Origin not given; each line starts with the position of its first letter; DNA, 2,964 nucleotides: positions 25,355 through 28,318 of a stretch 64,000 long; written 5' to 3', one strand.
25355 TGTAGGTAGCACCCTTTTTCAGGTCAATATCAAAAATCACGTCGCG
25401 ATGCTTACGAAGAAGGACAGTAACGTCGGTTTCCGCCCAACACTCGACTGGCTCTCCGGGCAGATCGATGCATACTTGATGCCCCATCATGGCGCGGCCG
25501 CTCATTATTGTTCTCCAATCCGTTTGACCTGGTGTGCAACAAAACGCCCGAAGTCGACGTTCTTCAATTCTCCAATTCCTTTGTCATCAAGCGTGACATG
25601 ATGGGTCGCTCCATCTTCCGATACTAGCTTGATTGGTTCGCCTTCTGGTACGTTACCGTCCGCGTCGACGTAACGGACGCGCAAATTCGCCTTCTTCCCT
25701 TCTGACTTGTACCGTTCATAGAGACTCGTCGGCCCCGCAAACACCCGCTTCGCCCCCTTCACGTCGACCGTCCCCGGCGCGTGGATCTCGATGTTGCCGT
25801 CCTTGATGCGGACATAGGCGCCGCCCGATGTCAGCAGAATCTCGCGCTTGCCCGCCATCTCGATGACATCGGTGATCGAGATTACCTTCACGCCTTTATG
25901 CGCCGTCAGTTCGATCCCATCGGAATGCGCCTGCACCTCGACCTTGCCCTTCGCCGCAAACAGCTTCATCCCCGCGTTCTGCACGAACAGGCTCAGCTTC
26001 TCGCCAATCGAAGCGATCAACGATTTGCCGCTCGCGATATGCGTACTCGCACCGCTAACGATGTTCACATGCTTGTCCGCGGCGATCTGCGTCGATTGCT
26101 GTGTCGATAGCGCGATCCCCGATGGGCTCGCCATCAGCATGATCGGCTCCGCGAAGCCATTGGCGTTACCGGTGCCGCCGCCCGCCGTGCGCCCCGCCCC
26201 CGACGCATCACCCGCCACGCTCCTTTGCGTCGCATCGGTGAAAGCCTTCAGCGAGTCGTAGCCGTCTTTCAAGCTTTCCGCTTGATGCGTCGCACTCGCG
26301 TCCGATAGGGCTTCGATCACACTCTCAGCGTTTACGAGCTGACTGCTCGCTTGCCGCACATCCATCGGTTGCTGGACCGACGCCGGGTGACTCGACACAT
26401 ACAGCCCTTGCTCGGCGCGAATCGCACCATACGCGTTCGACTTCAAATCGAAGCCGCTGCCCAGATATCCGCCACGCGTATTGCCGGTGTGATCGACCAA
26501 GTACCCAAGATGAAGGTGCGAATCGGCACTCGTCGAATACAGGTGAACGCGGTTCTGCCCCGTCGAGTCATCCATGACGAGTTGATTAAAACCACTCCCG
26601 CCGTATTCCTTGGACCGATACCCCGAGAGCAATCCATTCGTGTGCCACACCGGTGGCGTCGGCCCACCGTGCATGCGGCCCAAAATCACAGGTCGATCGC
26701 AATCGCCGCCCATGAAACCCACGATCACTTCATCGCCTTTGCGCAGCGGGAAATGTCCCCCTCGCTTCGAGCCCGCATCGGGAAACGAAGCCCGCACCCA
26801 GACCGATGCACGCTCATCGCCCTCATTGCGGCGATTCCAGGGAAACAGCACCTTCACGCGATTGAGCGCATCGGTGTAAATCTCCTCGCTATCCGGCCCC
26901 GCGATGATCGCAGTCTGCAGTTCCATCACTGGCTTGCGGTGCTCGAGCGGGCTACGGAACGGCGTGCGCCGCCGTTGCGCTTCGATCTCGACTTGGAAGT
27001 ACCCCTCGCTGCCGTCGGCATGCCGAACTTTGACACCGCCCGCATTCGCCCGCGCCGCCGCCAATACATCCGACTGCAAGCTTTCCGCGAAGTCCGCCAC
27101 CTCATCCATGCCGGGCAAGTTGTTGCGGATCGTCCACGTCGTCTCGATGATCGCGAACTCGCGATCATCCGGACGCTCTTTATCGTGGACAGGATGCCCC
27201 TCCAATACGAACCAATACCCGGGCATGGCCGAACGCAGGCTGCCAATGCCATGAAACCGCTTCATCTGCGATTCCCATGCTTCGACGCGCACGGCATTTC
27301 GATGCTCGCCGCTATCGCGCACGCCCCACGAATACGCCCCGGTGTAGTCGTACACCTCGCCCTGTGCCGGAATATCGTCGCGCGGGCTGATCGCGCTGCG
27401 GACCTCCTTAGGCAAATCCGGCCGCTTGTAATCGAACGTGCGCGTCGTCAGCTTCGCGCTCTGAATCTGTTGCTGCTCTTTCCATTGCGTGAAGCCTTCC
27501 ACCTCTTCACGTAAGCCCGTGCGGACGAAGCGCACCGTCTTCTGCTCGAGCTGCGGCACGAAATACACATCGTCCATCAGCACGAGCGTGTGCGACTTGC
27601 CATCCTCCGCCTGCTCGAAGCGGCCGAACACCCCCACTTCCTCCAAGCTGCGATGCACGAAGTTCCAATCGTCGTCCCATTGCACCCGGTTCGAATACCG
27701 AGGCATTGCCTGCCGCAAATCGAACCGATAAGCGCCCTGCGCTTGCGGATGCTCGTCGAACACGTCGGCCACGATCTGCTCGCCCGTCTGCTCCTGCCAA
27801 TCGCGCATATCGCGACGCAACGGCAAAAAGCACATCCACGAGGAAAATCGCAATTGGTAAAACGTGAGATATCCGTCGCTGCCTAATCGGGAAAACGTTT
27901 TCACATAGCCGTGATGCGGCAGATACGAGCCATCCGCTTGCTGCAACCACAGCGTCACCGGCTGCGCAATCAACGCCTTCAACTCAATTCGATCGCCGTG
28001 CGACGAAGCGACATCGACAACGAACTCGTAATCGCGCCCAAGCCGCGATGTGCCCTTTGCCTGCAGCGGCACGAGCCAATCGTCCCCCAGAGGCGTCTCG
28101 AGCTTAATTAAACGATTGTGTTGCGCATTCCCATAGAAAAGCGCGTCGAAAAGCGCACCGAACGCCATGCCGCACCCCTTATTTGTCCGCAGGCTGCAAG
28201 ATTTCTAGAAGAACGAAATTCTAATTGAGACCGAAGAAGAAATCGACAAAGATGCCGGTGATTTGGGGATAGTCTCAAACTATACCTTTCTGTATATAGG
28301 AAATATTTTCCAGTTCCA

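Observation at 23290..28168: VgrG-coupled candidate T6SS effector of unrecognised family with a polytopic membrane immunity partner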

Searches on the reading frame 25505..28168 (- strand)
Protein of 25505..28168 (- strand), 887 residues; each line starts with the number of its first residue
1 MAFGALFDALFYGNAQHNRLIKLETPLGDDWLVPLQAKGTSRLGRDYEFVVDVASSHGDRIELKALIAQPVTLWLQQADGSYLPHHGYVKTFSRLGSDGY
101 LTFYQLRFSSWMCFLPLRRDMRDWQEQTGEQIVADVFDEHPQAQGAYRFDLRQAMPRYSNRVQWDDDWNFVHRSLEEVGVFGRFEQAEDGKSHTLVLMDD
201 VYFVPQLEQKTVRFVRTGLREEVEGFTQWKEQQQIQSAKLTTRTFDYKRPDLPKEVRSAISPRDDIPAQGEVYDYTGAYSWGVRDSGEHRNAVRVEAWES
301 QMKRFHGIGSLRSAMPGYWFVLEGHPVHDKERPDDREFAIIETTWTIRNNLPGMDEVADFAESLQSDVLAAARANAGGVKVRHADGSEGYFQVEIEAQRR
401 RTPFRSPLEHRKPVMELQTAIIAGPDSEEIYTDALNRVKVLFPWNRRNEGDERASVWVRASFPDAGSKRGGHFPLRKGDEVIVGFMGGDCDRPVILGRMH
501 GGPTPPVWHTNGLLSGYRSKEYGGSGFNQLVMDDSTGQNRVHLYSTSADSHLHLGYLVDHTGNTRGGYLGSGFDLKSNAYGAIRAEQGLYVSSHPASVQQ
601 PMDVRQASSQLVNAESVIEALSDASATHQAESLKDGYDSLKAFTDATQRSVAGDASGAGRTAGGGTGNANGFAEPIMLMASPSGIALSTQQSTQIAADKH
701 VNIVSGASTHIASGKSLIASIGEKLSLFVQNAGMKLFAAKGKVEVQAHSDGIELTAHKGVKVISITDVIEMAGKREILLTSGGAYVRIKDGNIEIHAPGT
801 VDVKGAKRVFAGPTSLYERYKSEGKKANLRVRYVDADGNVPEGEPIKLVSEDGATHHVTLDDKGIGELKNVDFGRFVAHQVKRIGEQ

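Call 3: search_protein_families(library=pfam, proteins=[window:25505-28168:-], max_evalue=0.1)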
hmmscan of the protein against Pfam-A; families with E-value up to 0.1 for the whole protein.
window:25505-28168:- (887 aa): 7 families
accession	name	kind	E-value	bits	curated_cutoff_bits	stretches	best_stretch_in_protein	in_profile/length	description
PF05954.17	Phage_GPD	-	3.9e-82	276.3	30.1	1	41-350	2-304/305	Phage tail baseplate hub (GPD)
PF10106.14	DUF2345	-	4.9e-54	182.7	30.7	1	665-813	2-150/151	Uncharacterized protein conserved in bacteria (DUF2345)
PF13296.11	T6SS_Vgr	-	6.8e-31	107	22.4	1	520-624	1-107/108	Putative type VI secretion system Rhs element Vgr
PF04717.18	Phage_base_V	-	1.7e-12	47.9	23.8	1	432-499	11-74/75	Type VI secretion system/phage-baseplate injector OB domain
PF20093.5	DUF6484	-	0.002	19.2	27.6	1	465-499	39-61/61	Domain of unknown function (DUF6484)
PF22936.1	Pol_BBD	-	0.007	17.1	27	0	705-753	5-54/81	Pol polyprotein, beta-barrel domain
PF12059.13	DUF3540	-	0.024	15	27.9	0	738-773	65-100/199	Protein of unknown function (DUF3540)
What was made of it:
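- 25505..28168 (-): vgrG (tssI), 887 aa; T6SS spike protein. Pfam Phage_GPD 41-350, Phage_base_V 432-499, T6SS_Vgr 520-624, DUF2345 665-813 (call 3).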

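Call 4: search_protein_families(library=ncbifam, proteins=[window:25505-28168:-], max_evalue=0.1)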
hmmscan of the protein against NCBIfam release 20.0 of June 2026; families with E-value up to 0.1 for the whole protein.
window:25505-28168:- (887 aa): 3 families
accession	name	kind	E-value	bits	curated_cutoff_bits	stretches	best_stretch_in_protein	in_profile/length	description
TIGR03361.1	VI_Rhs_Vgr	subfamily_domain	2.4e-92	310.1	186.35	1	21-543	1-490/513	type VI secretion system tip protein TssI/VgrG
TIGR01646.1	vgr_GE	subfamily_domain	3.4e-77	260.4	121.8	1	35-545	4-477/480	type VI secretion system tip protein VgrG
NF033848.1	VgrG_rel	hypoth_equivalog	2.1e-09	36.2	275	1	434-507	390-458/547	VgrG-related protein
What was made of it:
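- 25505..28168 (-): TIGR03361 at 310 bits (call 4).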

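Call 45: search_solved_structures(query=window:25505-28168:-, max_evalue=0.001)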
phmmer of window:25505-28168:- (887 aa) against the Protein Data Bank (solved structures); distinct sequences matched with E-value up to 0.001: 14.
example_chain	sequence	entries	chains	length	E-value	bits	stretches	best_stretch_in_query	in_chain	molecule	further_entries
4uhv_A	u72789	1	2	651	3.2e-51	177.9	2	16-338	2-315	VGRG1, VALINE-GLYCINE REPEAT PROTEIN G1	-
4mtk_A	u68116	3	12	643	3.5e-51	177.7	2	16-338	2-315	VgrG1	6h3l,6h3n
28yn_A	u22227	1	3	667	4.8e-51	177.3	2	16-338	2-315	Type VI secretion system spike protein VgrG1a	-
7q5p_A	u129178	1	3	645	1.3e-48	169.2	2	16-341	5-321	Type VI secretion protein VgrG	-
6sjl_A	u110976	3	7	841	4.4e-43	150.9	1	404-817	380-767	Putative type VI secretion protein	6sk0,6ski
9mlp_A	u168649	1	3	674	4.7e-43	150.8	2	391-545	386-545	Cytoplasmic protein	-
8qja_A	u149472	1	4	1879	2.6e-38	135.2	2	401-607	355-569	Putative type VI secretion system YD repeat-containing Rhs element Vgr protein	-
2p5z_X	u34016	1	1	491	1e-16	63.7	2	81-324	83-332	Type VI secretion system component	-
7aef_q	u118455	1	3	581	2.6e-08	35.9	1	432-507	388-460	Phosphoserine phosphatase SerB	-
7b5h_AJ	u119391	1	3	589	1e-05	27.3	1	454-507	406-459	All3320 protein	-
6j0m_A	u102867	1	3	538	4.5e-05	25.2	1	432-503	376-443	Pvc8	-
9gtr_q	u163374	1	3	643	5.2e-05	25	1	436-518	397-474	Gp5/Type VI secretion system Vgr protein OB-fold domain-containing protein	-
8gra_I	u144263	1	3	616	0.00011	23.9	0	436-500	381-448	Type VI secretion system spike protein VgrG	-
9jg8_G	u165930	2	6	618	0.00066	21.3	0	435-500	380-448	Type VI secretion system spike protein VgrG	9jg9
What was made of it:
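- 25505..28168 (-): PDB VgrG1 hits at E 3e-51 (call 45).
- Calls 3, 4, 45.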
